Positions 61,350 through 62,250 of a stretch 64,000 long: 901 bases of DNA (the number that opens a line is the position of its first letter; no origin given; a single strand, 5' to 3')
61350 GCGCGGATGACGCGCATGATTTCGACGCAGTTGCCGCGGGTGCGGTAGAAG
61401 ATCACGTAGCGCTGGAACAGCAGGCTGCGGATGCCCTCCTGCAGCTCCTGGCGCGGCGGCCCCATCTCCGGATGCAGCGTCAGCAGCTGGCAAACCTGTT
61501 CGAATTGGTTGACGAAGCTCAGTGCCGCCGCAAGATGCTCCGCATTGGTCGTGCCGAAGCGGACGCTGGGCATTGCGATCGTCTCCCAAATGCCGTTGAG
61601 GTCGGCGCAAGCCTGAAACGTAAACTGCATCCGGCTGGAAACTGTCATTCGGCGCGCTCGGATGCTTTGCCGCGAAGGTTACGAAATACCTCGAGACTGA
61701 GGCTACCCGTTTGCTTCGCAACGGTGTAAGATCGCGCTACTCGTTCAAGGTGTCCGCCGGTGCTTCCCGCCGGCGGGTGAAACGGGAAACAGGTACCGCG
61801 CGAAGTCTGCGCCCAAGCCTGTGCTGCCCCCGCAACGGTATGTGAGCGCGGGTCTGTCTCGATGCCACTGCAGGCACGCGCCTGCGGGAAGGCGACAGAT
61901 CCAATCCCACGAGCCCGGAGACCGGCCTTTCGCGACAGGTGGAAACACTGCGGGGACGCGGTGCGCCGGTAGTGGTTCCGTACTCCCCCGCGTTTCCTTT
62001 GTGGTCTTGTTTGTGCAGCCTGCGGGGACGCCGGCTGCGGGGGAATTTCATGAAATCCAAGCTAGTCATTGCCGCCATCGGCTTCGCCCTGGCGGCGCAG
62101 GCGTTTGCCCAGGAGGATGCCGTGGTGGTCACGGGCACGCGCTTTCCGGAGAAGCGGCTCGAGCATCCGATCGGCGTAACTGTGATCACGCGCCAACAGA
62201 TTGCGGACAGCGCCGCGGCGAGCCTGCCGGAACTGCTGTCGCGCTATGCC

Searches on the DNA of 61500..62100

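Call 71: search_rna_families(source=window, start=61500, end=62100, threshold=gathering, show_alignments=1)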
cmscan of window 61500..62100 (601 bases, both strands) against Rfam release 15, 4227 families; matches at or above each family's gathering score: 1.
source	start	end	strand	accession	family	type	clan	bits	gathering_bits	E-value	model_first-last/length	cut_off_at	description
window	61731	61944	+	RF00174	Cobalamin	Cis-reg; riboswitch;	CL00101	93.8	31.5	4.6e-24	1-189/189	no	Cobalamin riboswitch aptamer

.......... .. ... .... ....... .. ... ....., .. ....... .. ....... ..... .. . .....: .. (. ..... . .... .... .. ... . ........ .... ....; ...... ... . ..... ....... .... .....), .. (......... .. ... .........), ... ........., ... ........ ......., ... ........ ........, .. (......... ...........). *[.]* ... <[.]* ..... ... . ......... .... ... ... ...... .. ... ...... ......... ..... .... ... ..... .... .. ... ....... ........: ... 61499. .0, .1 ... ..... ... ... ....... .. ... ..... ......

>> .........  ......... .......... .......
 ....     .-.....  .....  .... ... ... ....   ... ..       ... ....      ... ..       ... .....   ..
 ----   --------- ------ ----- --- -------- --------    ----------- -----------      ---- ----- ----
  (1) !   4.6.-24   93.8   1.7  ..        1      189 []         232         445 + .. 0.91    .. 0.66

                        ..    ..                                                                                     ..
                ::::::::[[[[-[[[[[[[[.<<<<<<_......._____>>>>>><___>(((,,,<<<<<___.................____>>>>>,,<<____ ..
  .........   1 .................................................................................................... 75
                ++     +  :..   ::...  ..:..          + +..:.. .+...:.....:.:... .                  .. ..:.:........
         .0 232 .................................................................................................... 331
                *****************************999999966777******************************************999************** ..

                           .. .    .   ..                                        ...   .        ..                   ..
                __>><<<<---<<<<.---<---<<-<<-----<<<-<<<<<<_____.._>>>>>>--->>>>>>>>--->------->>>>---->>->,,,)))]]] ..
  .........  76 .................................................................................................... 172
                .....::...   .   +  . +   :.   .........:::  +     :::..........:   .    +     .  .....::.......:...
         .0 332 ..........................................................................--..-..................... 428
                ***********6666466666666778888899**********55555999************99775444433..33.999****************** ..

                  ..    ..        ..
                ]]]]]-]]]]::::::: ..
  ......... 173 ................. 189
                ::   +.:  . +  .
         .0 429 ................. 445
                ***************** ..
